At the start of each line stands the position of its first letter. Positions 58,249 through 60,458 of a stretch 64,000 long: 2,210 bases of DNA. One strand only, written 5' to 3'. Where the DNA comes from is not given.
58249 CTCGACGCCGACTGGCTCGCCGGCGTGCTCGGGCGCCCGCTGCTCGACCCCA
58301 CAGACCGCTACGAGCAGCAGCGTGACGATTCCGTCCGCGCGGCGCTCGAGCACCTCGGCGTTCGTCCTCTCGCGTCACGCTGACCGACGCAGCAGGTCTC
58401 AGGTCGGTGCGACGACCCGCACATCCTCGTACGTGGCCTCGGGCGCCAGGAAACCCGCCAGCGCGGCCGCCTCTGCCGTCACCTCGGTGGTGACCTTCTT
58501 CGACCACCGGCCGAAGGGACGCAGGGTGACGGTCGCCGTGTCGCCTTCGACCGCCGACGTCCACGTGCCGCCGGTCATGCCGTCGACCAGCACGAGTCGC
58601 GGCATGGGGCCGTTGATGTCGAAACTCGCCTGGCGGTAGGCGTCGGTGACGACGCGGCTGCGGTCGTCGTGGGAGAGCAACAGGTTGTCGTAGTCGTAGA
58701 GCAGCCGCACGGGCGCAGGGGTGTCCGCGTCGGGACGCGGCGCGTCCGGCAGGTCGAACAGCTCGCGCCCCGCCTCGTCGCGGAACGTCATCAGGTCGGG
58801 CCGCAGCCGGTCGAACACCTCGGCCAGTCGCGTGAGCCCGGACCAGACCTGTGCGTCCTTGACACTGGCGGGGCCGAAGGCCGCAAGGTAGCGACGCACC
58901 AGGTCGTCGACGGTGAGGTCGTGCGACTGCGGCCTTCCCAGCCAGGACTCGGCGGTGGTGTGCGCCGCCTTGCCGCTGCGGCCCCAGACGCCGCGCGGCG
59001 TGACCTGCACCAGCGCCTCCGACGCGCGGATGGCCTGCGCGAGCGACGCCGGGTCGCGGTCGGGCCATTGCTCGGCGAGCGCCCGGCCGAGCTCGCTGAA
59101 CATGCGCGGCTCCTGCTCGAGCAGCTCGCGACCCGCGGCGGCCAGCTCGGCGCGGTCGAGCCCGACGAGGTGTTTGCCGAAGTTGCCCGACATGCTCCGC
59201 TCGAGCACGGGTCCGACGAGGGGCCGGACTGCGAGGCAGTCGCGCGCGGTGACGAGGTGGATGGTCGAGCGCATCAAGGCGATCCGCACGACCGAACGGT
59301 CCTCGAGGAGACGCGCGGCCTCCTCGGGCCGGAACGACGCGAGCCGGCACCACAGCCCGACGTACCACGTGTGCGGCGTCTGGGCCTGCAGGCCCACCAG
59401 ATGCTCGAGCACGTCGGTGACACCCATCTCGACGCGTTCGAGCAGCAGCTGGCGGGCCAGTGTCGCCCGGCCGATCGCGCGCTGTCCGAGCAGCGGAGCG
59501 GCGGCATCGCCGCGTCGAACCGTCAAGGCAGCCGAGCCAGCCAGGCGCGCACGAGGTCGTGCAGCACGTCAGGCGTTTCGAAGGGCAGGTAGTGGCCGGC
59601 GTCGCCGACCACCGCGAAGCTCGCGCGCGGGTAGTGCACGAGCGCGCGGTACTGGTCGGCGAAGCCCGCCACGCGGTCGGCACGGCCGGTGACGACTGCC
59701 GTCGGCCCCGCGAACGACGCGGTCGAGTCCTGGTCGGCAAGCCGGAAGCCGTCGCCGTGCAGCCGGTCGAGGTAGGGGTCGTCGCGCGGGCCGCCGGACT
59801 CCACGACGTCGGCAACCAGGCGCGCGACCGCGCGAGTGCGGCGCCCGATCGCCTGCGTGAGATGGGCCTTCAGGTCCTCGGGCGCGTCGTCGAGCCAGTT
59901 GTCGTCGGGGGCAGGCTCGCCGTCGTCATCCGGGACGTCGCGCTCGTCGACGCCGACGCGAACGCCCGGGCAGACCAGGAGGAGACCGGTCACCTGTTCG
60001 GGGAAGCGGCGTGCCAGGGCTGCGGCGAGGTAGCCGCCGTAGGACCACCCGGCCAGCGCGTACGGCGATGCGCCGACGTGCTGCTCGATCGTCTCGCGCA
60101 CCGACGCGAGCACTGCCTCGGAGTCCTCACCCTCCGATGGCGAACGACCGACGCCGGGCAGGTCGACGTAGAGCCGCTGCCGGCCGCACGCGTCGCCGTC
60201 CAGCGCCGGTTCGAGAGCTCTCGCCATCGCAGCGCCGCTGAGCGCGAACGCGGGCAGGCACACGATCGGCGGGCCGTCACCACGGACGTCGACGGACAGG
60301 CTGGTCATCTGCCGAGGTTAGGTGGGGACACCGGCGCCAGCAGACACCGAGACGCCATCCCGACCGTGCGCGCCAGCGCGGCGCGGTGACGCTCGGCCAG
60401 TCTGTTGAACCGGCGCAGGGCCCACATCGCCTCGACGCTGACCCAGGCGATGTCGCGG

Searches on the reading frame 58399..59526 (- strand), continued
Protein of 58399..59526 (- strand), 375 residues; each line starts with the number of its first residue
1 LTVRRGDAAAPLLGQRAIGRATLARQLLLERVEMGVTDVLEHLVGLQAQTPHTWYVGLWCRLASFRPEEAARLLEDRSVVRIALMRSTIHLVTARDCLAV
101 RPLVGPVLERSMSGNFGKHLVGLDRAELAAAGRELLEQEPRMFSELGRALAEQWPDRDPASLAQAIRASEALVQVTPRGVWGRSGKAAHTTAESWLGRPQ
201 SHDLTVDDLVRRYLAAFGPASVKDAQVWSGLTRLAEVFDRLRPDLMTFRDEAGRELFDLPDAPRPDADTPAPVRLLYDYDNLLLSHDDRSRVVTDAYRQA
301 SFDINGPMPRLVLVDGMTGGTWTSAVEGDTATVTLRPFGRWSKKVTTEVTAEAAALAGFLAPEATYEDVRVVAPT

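Call 76: get_annotated_region(hit=H2, flank=4000)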
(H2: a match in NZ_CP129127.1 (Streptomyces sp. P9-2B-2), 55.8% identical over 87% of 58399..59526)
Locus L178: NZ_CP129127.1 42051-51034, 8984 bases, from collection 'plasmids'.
description: Streptomyces sp. P9-2B-2 plasmid unnamed
organism: Streptomyces sp. P9-2B-2 (NCBI taxid 3057114)
taxonomy: Bacteria; Actinomycetota; Actinomycetes; Kitasatosporales; Streptomycetaceae; Streptomyces; Streptomyces sp. P9-2B-2
host: -; source: whole organism,soil; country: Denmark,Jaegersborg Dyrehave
typing (MOB-suite, as given by PLSDB): non-mobilizable; replicon rep_cluster_43
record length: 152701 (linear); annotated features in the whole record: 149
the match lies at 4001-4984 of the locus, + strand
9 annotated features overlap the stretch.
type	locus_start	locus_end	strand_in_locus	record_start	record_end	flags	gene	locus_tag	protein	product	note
CDS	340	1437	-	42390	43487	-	-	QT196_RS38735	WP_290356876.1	ParB/RepB/Spo0J family partition protein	GO:0007059 - chromosome segregation [Evidence IEA]; GO:0000910 - cytokinesis [Evidence IEA]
CDS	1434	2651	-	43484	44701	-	-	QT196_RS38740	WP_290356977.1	ParA family protein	-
CDS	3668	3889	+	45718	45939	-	-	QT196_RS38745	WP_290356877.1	hypothetical protein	-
CDS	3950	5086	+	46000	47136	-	-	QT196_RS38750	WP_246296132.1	winged helix DNA-binding domain-containing protein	-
CDS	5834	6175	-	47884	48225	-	-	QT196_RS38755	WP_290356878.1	hypothetical protein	-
CDS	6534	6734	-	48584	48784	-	-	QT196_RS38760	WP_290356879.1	hypothetical protein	-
CDS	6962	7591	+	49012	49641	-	-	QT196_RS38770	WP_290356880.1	class I SAM-dependent methyltransferase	-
CDS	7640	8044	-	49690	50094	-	-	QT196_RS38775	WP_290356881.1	hypothetical protein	-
CDS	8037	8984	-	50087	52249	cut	-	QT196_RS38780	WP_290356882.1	hypothetical protein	-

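Call 77: get_annotated_region(hit=H3, flank=4000)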
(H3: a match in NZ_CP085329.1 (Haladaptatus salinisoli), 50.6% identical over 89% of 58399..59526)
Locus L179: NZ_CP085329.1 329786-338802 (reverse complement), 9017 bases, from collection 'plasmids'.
description: Haladaptatus salinisoli strain PSR8 plasmid unnamed2, complete sequence
organism: Haladaptatus salinisoli (NCBI taxid 2884876)
taxonomy: Archaea; Euryarchaeota; Halobacteria; Halobacteriales; Haladaptataceae; Haladaptatus; Haladaptatus salinisoli
host: -; source: cell culture,saline soil; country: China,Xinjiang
typing (MOB-suite, as given by PLSDB): non-mobilizable
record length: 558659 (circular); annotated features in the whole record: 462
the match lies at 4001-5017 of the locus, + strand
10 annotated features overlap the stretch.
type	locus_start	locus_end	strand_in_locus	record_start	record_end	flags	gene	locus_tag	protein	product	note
CDS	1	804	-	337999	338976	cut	-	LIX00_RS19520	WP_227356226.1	ABC transporter permease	GO:0055085 - transmembrane transport [Evidence IEA]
CDS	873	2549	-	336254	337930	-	-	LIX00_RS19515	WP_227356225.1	ABC transporter substrate-binding protein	-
CDS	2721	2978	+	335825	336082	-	-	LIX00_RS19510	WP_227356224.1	hypothetical protein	-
CDS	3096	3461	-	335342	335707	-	-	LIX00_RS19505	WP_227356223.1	hypothetical protein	-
CDS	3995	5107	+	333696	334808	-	-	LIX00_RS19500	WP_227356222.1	winged helix DNA-binding domain-containing protein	-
CDS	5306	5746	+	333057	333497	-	-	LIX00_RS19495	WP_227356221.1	luciferase family protein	-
CDS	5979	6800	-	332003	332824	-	-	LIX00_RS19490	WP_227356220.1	SDR family NAD(P)-dependent oxidoreductase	-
CDS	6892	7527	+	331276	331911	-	-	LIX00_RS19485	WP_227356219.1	helix-turn-helix domain-containing protein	-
CDS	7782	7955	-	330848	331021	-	-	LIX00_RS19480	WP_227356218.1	hypothetical protein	-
CDS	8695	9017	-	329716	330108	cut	-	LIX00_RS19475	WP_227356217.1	cupin domain-containing protein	-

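Call 78: get_annotated_region(hit=H4, flank=4000)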
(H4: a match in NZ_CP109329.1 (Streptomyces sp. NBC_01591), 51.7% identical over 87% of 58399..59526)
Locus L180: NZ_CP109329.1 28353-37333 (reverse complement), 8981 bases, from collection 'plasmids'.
description: Streptomyces sp. NBC_01591 plasmid unnamed2, complete sequence
organism: Streptomyces sp. NBC_01591 (NCBI taxid 2975888)
taxonomy: Bacteria; Actinomycetota; Actinomycetes; Kitasatosporales; Streptomycetaceae; Streptomyces; Streptomyces sp. NBC 01591
host: -; source: -; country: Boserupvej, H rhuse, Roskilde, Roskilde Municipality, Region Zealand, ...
typing (MOB-suite, as given by PLSDB): non-mobilizable
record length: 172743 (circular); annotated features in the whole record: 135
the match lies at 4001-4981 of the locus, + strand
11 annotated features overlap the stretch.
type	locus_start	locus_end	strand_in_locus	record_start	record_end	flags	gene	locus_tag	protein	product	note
CDS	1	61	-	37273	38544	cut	-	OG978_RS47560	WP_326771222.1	beta-ketoacyl-[acyl-carrier-protein] synthase family protein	GO:0006633 - fatty acid biosynthetic process [Evidence IEA]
CDS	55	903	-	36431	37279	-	-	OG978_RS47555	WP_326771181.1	LLM class flavin-dependent oxidoreductase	-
CDS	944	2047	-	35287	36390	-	-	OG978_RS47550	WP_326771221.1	acyl-CoA dehydrogenase family protein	-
CDS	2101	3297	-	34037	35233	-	-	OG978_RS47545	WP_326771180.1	cytochrome P450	-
CDS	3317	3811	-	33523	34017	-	-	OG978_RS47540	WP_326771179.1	hypothetical protein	-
CDS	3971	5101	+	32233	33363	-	-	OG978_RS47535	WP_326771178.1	winged helix DNA-binding domain-containing protein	-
CDS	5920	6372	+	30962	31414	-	-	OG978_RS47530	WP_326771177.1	MarR family transcriptional regulator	-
CDS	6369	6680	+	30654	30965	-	-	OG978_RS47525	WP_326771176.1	replication initiation protein, RepL2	-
CDS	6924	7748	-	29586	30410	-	-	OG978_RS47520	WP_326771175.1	ABC transporter permease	-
CDS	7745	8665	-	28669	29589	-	-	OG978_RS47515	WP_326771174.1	ABC transporter ATP-binding protein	-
CDS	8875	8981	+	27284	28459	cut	-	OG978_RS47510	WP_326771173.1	sensor histidine kinase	-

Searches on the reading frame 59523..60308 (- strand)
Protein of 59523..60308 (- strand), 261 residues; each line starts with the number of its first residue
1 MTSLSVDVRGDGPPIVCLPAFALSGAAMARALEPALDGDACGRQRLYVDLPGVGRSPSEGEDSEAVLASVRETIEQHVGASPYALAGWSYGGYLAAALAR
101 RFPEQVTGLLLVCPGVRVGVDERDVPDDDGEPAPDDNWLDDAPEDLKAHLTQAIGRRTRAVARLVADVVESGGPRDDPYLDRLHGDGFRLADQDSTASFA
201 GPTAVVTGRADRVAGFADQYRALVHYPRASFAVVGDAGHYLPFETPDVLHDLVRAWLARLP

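Call 4: search_protein_families(library=pfam, proteins=[window:59523-60308:-], max_evalue=0.01)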
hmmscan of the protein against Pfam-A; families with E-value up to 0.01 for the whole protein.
window:59523-60308:- (261 aa): 7 families
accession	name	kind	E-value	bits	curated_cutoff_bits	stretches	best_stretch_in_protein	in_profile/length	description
PF00561.26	Abhydrolase_1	-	2.2e-16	60.7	25.8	1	13-244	1-243/245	alpha/beta hydrolase fold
PF12697.13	Abhydrolase_6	-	2.2e-13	51.8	26.3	1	15-251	1-216/217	Alpha/beta hydrolase family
PF00975.26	Thioesterase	-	1.5e-10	42.1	26.4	1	14-105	2-90/226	Thioesterase domain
PF12146.15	Hydrolase_4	-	2.1e-08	34.2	27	1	41-244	30-237/239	Serine aminopeptidase, S33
PF07859.19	Abhydrolase_3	-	2.4e-07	31.2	25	1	57-139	46-131/210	alpha/beta hydrolase fold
PF05728.18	UPF0227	-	0.0077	16.6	21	0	57-104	36-82/187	Uncharacterised protein family (UPF0227)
PF00326.27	Peptidase_S9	-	0.0084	16.1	22.6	0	68-105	50-88/213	Prolyl oligopeptidase family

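Call 19: find_homologous_proteins(query=window:59523-60308:-, max_evalue=0.001)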
Query window:59523-60308:- (261 aa): 222 proteins with E <= 0.001 among 8000 candidates; the best 120 are listed.
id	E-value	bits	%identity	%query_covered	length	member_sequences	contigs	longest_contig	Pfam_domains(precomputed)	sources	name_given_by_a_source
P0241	4.0e-169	579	100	100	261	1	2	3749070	PF07859.20,PF12697.14,PF00561.27,PF00975.27,PF12146.16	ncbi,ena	-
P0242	1.1e-76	276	54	96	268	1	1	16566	PF07859.20,PF12697.14,PF00561.27,PF12146.16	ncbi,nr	ncbi:MAG TPA: alpha/beta hydrolase [Micromonosporaceae bacterium]|nr:alpha/beta hydrolase [Micromono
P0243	3.1e-76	275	52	100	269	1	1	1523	PF12697.14,PF00561.27,PF12146.16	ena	-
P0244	3.3e-76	274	50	98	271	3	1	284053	PF12697.14,PF00561.27,PF00975.27,PF12146.16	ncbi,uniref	ncbi:alpha/beta hydrolase [Micromonospora sp. NPDC049523]|uniref:alpha/beta fold hydrolase n=1 Tax=M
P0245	3.6e-76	274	51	99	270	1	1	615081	PF12697.14,PF00561.27,PF00975.27,PF12146.16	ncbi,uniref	ncbi:alpha/beta fold hydrolase [Micromonospora sp. NPDC050417]|uniref:alpha/beta fold hydrolase n=1 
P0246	1.7e-75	272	51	98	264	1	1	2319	PF12697.14,PF00561.27,PF12146.16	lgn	-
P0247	7.8e-75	270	52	97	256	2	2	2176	PF12697.14,PF00561.27,PF00975.27,PF12146.16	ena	-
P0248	1.4e-74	269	52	98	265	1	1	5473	PF12697.14,PF00561.27,PF12146.16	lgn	-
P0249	1.7e-74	269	53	99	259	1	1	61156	PF12697.14,PF00561.27,PF12146.16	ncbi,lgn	ncbi:MAG TPA: alpha/beta hydrolase [Micromonosporaceae bacterium]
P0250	1.7e-74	269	49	98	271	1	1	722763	PF12697.14,PF00561.27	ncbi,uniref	ncbi:alpha/beta fold hydrolase [Micromonospora sp. NPDC050397]|uniref:alpha/beta fold hydrolase n=1 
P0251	5.5e-74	267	51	98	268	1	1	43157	PF12697.14,PF00561.27,PF12146.16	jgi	jgi:pimeloyl-ACP methyl ester carboxylesterase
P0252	9.8e-74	266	51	95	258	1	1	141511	PF12697.14,PF00561.27,PF00975.27,PF12146.16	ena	-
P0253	3.7e-73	264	51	97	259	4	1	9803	PF12697.14,PF00561.27,PF12146.16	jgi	jgi:pimeloyl-ACP methyl ester carboxylesterase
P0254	4.3e-73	264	49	94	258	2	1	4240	PF12697.14,PF00561.27,PF12146.16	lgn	-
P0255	1.1e-72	263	52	97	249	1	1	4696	PF12697.14,PF00561.27,PF12146.16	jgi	jgi:pimeloyl-ACP methyl ester carboxylesterase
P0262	4.4e-70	254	52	99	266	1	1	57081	PF12697.14,PF00561.27,PF00975.27,PF12146.16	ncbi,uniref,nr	ncbi:alpha/beta fold hydrolase [Jiangella asiatica]|uniref:Alpha/beta hydrolase n=1 Tax=Jiangella as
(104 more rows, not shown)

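Call 20: find_encoding_contigs(protein=P0245, flank=5000, max_places=1)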
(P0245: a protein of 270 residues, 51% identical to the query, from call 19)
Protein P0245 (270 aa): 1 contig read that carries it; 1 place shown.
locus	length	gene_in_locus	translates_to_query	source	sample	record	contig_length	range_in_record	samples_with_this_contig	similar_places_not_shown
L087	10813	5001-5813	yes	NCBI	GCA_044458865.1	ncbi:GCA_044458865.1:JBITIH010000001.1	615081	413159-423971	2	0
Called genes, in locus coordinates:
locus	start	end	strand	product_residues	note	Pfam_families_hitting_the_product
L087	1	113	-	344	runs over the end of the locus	PF01212:Beta_elim_lyase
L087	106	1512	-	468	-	PF01474:DAHP_synth_2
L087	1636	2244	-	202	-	-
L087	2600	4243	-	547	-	-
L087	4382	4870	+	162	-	PF00255:GSHPx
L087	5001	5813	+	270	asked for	PF12697:Abhydrolase_6, PF00561:Abhydrolase_1, PF00975:Thioesterase (faint), PF12146:Hydrolase_4 (weak)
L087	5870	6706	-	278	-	PF00561:Abhydrolase_1, PF12146:Hydrolase_4, PF12697:Abhydrolase_6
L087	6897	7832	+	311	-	PF14344:DUF4397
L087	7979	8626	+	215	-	PF04203:Sortase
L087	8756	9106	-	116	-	PF09969:DUF2203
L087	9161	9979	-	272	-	PF03807:F420_oxidored, PF14748:P5CR_dimer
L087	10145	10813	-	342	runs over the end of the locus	PF00365:PFK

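Call 21: find_encoding_contigs(protein=P0262, flank=5000, max_places=1)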
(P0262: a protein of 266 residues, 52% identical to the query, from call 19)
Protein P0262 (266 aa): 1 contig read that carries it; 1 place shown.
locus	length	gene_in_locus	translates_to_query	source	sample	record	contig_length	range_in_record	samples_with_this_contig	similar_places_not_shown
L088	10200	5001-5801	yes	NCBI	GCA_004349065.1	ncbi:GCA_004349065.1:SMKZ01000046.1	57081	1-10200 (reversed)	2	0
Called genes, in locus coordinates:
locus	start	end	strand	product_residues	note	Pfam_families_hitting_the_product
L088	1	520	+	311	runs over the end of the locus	PF00528:BPD_transp_1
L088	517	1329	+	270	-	PF00528:BPD_transp_1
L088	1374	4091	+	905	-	PF02585:PIG-L, PF10633:NPCBM_assoc, PF06452:CBM9_1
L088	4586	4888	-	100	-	PF05336:rhaM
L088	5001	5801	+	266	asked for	PF12697:Abhydrolase_6, PF00561:Abhydrolase_1, PF00975:Thioesterase (weak), PF12146:Hydrolase_4 (weak)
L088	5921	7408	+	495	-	PF26314:MptA_B_family, PF09594:GT87 (weak)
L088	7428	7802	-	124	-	-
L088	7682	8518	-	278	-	PF02225:PA, PF04389:Peptidase_M28, PF01546:Peptidase_M20 (weak)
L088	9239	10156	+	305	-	PF03547:Mem_trans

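Call 47: search_protein_families(library=ncbifam, proteins=[window:59523-60308:-], max_evalue=0.001)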
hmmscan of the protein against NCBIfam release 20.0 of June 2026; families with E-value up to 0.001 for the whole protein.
window:59523-60308:- (261 aa): 14 families
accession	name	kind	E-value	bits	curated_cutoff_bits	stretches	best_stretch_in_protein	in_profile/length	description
NF051488.1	bifunc_PcaDC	exception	2e-16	60.1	390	2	8-121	6-118/375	bifunctional 3-oxoadipate enol-lactonase/4-carboxymuconolactone decarboxylase PcaDC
TIGR02427.1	protocat_pcaD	equivalog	7.3e-11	41.9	255.85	1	44-120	41-118/251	3-oxoadipate enol-lactonase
TIGR03695.1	menH_SHCHC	equivalog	4.4e-10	39.4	208.55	1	43-112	29-102/252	2-succinyl-6-hydroxy-2,4-cyclohexadiene-1-carboxylate synthase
NF011457.0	PRK14875.1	equivalog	1.4e-09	37.5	307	1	40-115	156-232/372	acetoin dehydrogenase dihydrolipoyllysine-residue acetyltransferase subunit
TIGR01738.1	bioH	equivalog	6.3e-08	32.6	206.95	1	47-117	35-101/245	pimeloyl-ACP methyl ester esterase BioH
NF052614.1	AB_fold_OlsI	equivalog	1.7e-07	31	385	1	72-115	80-123/272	ornithine lipid biosynthesis O-acyltransferase OlsI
NF045632.1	hydroxlase_HsaD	equivalog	5e-07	28.9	400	0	42-115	63-138/290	4,5:9,10-diseco-3-hydroxy-5,9,17-trioxoandrosta-1(10),2-diene-4-oate hydrolase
NF008340.0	PRK11126.1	equivalog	1.5e-05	24.3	261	1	43-111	40-109/255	2-succinyl-6-hydroxy-2,4-cyclohexadiene-1-carboxylate synthase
TIGR01249.1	pro_imino_pep_1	equivalog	1.8e-05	24.1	259.75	0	51-111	62-125/307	prolyl aminopeptidase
NF051487.1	bifunc_PcaCD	exception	2.9e-05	23.3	430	0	198-258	352-412/413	bifunctional 4-carboxymuconolactone decarboxylase/3-oxoadipate enol-lactonase PcaCD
NF050089.1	i_nPHAscl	equivalog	0.00021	20.4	300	1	48-114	50-117/288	intracellular short-chain-length polyhydroxyalkanoate depolymerase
NF058580.1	lipase_V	equivalog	0.00039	20.1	300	1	44-100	53-109/230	EstV family lipase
NF007674.0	PRK10349.1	equivalog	0.00046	19.9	449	1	47-113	44-106/256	pimeloyl-ACP methyl ester esterase BioH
NF040607.1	mycolic_Pks13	equivalog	0.00047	17.7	2100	1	44-105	1444-1504/1680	polyketide synthase Pks13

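Call 62: search_protein_families(library=padloc, proteins=[window:59523-60308:-], max_evalue=0.001)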
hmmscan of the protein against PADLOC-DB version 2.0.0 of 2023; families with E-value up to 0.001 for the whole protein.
window:59523-60308:- (261 aa): 0 families

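Call 71: search_solved_structures(query=A3, max_evalue=1e-8)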
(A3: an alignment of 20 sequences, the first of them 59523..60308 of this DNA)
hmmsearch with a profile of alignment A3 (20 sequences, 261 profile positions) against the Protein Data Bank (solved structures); distinct sequences matched with E-value up to 1e-8: 19.
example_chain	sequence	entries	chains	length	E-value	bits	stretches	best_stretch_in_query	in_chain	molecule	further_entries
3fsg_A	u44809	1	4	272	3.5e-38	134.9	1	7-246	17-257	Alpha/beta superfamily hydrolase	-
4uhc_A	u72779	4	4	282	2.4e-19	73.2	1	2-110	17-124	ESTERASE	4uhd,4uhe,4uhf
4uhh_A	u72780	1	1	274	2.6e-19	73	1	2-110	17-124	ESTERASE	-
5egn_A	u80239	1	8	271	6.7e-13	52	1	3-255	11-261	Esterase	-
7dq9_A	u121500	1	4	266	2.6e-12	50.1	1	39-252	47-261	Predicted hydrolases or acyltransferases (Alpha/beta hydrolase superfamily)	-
9ijk_A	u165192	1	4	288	3.8e-12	49.5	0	3-113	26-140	2-hydroxy-6-oxononadienedioate/2-hydroxy-6-oxononatrienedioate hydrolase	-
1u2e_A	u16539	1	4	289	3.9e-12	49.5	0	3-113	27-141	2-hydroxy-6-ketonona-2,4-dienedioic acid hydrolase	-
7ots_A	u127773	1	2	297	9.2e-12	48.3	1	39-258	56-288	Monoacylglycerol lipase ABHD6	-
2d0d_A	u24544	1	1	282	3.3e-11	46.5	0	187-257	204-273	2-hydroxy-6-oxo-7-methylocta-2,4-dienoate hydrolase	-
1iun_A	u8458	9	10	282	1.4e-10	44.5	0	187-257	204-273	meta-Cleavage product hydrolase | 2-hydroxy-6-oxo-7-methylocta-2,4-dienoate hydrolase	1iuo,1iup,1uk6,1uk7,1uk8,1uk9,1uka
6i8w_A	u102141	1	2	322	6.7e-10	42.2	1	44-255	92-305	Alpha/beta fold hydrolase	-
4lxg_A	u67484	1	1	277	3.5e-09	39.8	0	6-252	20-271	MCP Hydrolase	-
8ynv_A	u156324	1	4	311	3.7e-09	39.8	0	35-111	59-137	poly(3-hydroxybutyrate) depolymerase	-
1r3d_A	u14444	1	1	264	3.8e-09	39.7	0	32-254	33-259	conserved hypothetical protein VC1974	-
7rdr_A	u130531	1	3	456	6.3e-09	39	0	132-166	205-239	Circular tendon repeat protein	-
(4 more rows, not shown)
